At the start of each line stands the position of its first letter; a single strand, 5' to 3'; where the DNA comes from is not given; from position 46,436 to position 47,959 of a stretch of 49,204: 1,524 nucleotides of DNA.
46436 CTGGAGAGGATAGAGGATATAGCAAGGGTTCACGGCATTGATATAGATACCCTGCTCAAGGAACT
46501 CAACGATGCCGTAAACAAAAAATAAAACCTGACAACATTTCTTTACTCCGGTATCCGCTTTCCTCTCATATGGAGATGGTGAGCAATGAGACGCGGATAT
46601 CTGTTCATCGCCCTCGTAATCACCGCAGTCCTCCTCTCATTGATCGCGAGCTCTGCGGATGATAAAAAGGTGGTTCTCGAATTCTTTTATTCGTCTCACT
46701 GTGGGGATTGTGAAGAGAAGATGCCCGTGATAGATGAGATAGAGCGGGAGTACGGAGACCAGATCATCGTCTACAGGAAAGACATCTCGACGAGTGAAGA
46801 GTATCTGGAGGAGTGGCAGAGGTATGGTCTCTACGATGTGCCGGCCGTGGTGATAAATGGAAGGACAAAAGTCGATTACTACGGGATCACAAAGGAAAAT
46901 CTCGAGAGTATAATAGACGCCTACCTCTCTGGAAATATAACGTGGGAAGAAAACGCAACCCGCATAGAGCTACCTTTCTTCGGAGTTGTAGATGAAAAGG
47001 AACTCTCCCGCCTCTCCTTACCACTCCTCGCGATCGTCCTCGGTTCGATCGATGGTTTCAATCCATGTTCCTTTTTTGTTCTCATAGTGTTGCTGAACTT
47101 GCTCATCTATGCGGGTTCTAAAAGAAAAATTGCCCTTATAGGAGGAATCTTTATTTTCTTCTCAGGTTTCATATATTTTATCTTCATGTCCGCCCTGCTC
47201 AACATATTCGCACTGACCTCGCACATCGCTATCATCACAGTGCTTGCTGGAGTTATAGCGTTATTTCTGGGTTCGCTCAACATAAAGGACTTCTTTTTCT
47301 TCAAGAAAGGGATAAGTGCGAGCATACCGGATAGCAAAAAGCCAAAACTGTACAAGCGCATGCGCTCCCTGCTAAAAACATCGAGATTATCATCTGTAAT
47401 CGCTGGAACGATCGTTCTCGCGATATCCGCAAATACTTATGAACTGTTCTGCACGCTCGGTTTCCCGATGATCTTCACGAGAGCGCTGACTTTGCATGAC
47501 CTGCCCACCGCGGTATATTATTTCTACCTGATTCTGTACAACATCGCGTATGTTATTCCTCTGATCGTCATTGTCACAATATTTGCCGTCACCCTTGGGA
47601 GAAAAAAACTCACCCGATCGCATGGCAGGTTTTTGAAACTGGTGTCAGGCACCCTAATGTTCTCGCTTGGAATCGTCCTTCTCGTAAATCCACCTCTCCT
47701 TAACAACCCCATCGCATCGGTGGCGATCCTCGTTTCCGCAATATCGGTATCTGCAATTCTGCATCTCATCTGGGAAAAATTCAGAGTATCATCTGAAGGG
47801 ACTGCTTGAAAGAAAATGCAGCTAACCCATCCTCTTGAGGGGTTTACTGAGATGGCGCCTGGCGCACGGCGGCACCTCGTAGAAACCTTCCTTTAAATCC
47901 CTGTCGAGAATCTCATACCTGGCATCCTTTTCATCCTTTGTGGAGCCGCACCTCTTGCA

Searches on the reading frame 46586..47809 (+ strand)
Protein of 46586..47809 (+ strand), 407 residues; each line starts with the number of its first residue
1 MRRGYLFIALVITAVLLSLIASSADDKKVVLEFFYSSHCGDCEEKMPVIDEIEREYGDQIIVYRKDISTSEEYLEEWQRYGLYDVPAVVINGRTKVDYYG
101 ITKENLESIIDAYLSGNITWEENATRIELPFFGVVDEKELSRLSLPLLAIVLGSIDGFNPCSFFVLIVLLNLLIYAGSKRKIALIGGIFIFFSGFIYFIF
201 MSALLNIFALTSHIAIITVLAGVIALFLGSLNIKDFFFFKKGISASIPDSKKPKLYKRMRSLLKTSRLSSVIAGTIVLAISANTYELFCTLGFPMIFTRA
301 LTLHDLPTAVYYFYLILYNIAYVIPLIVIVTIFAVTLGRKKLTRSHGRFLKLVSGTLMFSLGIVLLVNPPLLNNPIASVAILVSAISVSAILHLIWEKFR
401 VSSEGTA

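Call 46: search_protein_families(library=pfam, proteins=[window:46586-47809:+], max_evalue=0.0001)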
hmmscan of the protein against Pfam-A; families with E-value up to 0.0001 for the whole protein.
window:46586-47809:+ (407 aa): 1 family
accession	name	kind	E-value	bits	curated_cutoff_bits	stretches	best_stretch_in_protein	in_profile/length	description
PF00085.26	Thioredoxin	-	2.4e-06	27.9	23.5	1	25-111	17-102/103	Thioredoxin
